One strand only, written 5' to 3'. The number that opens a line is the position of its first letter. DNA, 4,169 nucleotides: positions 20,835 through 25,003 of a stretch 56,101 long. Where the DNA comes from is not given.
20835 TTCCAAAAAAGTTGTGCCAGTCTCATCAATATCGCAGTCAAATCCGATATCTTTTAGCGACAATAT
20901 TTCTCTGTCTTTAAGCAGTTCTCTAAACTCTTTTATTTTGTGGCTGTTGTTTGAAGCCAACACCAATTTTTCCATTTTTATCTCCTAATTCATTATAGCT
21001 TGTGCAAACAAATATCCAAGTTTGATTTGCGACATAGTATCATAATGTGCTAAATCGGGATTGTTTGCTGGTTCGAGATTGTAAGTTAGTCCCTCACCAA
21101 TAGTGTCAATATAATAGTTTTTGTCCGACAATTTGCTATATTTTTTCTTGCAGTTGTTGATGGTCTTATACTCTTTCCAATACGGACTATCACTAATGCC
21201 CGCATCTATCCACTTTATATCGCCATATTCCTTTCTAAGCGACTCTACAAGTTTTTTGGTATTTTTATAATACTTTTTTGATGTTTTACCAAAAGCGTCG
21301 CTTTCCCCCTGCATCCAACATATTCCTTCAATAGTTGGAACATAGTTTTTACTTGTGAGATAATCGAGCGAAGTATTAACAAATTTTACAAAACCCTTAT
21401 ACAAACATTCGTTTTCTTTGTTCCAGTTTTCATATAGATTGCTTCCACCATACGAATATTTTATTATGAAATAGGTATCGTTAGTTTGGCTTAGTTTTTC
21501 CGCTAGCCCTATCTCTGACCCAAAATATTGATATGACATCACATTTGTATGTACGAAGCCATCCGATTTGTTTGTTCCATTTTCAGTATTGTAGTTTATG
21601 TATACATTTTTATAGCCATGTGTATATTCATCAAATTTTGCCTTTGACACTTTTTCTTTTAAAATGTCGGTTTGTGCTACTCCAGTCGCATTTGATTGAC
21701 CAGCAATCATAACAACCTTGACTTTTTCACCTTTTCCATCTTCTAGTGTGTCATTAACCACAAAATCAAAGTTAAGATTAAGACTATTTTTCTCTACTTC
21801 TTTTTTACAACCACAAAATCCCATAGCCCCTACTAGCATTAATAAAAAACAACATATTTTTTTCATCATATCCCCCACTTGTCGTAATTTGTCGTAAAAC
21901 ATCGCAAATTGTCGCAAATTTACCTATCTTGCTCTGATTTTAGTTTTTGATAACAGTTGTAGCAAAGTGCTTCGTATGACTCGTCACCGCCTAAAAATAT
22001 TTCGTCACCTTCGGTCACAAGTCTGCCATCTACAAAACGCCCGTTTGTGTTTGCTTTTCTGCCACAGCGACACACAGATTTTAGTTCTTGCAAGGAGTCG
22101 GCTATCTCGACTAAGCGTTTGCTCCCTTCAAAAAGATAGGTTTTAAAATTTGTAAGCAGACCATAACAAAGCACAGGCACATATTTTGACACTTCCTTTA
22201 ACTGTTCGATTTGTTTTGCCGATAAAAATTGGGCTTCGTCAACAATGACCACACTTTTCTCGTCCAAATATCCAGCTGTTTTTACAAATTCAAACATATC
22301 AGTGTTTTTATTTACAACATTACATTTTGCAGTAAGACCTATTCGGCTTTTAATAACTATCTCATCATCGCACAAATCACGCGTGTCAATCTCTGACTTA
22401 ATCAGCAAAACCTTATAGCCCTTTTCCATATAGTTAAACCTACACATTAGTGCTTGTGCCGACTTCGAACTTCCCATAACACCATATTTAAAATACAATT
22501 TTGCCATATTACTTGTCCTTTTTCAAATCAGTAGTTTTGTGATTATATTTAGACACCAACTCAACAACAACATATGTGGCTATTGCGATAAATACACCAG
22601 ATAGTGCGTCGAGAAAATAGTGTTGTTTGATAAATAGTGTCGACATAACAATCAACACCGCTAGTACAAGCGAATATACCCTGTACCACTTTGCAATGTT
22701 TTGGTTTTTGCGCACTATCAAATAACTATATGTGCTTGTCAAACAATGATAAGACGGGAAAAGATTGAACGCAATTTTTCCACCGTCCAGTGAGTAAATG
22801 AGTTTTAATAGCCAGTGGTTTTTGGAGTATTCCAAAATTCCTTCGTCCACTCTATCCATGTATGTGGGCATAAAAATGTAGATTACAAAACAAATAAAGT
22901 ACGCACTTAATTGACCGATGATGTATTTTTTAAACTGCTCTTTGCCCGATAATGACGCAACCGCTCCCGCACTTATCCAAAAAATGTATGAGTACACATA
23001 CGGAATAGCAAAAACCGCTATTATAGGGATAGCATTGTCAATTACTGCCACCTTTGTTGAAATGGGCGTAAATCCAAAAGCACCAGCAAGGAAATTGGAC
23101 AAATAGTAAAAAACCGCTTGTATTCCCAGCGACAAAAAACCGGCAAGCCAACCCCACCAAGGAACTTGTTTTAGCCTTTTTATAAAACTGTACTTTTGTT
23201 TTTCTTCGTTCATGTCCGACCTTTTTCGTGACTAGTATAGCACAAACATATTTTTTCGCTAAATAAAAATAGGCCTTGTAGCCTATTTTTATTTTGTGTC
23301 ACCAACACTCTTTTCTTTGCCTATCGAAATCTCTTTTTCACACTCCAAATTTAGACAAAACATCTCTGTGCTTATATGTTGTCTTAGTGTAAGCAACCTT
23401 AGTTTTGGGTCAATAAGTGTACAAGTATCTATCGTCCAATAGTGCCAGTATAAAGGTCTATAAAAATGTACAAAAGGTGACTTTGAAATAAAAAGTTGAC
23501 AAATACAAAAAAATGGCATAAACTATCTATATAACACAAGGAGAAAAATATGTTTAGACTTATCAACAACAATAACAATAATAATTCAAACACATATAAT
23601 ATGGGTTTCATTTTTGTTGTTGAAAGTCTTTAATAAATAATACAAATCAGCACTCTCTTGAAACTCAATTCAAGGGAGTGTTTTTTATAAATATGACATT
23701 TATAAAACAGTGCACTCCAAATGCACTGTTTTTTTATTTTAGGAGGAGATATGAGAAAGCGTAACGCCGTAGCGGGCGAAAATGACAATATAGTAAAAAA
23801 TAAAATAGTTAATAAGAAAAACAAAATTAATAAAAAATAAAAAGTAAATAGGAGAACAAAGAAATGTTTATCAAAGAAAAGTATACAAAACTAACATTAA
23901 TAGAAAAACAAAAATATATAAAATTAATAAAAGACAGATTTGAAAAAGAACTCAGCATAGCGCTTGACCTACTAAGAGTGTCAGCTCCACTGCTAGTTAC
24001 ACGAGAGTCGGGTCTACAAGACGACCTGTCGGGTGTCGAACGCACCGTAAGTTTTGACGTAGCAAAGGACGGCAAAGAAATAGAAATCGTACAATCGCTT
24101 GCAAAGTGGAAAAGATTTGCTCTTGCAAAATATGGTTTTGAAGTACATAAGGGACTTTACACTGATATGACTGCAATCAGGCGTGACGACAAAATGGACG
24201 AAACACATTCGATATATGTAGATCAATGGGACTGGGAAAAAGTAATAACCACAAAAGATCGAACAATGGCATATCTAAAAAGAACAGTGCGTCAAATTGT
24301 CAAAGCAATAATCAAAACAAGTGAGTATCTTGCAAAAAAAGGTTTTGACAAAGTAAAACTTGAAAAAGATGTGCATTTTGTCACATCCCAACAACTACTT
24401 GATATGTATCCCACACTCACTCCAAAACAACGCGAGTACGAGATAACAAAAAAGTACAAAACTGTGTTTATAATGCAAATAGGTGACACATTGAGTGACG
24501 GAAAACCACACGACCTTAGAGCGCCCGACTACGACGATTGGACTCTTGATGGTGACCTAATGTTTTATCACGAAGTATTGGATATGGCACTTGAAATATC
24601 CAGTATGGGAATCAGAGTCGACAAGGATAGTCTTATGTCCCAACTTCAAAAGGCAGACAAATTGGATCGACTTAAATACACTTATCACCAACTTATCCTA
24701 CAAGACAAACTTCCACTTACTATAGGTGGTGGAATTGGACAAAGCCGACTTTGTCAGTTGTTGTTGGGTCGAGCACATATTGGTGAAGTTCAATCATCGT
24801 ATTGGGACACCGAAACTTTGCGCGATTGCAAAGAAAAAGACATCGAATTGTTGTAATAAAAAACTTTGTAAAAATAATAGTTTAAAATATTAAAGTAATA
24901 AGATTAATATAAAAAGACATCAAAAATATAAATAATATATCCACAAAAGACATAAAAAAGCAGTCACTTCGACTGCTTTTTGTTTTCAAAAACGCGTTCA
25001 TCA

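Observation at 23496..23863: Seven-Asn-codon leader peptide plus tandem terminators upstream of asnA: candidate ribosome-mediated asparagine attenuator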

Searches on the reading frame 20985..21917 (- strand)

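Call 7: search_protein_families(library=pfam, proteins=[window:20985-21917:-])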
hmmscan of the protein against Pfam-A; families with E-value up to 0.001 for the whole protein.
window:20985-21917:- (310 aa): 1 family
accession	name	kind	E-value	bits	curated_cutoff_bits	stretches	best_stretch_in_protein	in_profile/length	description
PF03629.24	SASA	-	1.3e-22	81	24.8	1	66-309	2-225/226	Carbohydrate esterase, sialic acid-specific acetylesterase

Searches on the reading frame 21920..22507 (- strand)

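Call 7: search_protein_families(library=pfam, proteins=[window:21920-22507:-])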
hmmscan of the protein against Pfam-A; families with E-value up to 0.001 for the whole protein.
window:21920-22507:- (195 aa): 1 family
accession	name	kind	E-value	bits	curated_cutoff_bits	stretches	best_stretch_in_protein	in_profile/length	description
PF00265.24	TK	-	8.7e-36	123.8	20.6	1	3-186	2-176/176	Thymidine kinase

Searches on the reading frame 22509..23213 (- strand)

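Call 7: search_protein_families(library=pfam, proteins=[window:22509-23213:-])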
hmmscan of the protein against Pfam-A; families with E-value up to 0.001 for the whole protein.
window:22509-23213:- (234 aa): 2 families
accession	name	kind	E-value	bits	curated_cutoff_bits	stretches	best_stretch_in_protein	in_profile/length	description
PF14378.12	PAP2_3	-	5.1e-11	43.2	27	1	67-215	29-189/190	PAP2 superfamily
PF01569.27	PAP2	-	1.5e-07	31.7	27.2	1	149-222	48-126/130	PAP2 superfamily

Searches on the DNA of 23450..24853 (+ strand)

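Call 10: search_rna_families(sources=[L001, L002, L003, L004, L005, L006, L007, L008, L009, L010, L011, L012, L013, L014, L015, L016, L017, L018, L019, L020], threshold=gathering)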
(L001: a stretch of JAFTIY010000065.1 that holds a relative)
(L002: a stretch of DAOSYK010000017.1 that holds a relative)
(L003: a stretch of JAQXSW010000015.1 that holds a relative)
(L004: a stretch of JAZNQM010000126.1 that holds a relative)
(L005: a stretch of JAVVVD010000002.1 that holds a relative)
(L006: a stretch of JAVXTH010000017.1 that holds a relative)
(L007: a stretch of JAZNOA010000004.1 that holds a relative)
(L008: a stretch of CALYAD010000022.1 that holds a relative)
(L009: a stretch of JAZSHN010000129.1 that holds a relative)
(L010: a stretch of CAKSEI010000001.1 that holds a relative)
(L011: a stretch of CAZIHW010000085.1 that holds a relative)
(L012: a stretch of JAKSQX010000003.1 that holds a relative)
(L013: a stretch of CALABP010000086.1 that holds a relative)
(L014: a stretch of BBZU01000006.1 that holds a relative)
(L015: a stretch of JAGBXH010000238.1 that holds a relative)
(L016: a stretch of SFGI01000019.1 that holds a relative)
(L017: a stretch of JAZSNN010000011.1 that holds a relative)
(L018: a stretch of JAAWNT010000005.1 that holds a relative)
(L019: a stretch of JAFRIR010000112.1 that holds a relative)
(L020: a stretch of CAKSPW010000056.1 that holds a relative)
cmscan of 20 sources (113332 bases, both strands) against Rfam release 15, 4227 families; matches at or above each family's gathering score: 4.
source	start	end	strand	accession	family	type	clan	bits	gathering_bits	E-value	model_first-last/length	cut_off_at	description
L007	812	1045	+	RF00230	T-box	Cis-reg; leader;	-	124.3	93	7.4e-27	1-219/219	no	T-box leader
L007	5207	5279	+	RF00005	tRNA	Gene; tRNA;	CL00001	67.8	29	2.3e-12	1-71/71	no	tRNA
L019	67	137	-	RF00005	tRNA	Gene; tRNA;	CL00001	62.8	29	5.2e-11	1-71/71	no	tRNA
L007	5393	5474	+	RF00005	tRNA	Gene; tRNA;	CL00001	50.2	29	1.6e-07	1-71/71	no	tRNA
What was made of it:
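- Tried and rejected: None of the first 20 has a T-box directly upstream (call 10).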

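Call 32: search_rna_families(source=window, start=23450, end=23900, threshold=evalue, max_evalue=10)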
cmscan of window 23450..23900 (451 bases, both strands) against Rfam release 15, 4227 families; matches with E-value up to 10: 13.
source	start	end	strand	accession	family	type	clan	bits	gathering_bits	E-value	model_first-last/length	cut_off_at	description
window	23589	23688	+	RF00515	PyrR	Cis-reg;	-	24.3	54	0.34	1-115/115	no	PyrR binding site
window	23564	23622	-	RF01186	SNORD127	Gene; snRNA; snoRNA; CD-box;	-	21.4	45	0.68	1-86/86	no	Small nucleolar RNA SNORD127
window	23600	23685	+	RF02428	SpF11_sRNA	Gene; sRNA;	-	21.4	54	0.74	1-95/95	no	Streptococcus sRNA SpF11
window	23614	23737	+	RF04182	GibS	Gene; sRNA;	-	21.3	115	1.1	1-142/142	no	GibS sRNA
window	23623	23688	+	RF02371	PyrG_leader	Cis-reg; leader;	-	18.3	65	7.4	1-78/78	no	PyrG leader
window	23681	23742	+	RF02860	Arrc14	Gene; sRNA;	-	18.2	99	3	1-167/167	no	Actinobacillus sRNA 14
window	23704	23732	-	RF04197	mir-9457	Gene; miRNA;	-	18.1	90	0.78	21-49/68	no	mir-9457 microRNA precursor family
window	23596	23716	+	RF00561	SNORA40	Gene; snRNA; snoRNA; HACA-box;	-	18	51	1.3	1-128/128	no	Small nucleolar RNA SNORA40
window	23698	23736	-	RF03523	mir-4703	Gene; miRNA;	-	17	88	1.2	1-61/61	no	mir-4703 microRNA precursor family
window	23704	23732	+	RF04197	mir-9457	Gene; miRNA;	-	16.5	90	2.1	21-49/68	no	mir-9457 microRNA precursor family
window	23683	23733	+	RF02580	tsr31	Gene; sRNA;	-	16.3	50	6.4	1-70/70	no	S. aureus tsr31 small RNA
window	23647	23840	+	RF01578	RUF1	Gene; sRNA;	-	13.2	70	5.3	1-264/264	no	Plasmodium RNA of unkown function RUF1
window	23536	23587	+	RF01675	CrcZ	Gene; sRNA;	-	13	95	0.23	1-398/398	no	Pseudomonas sRNA CrcZ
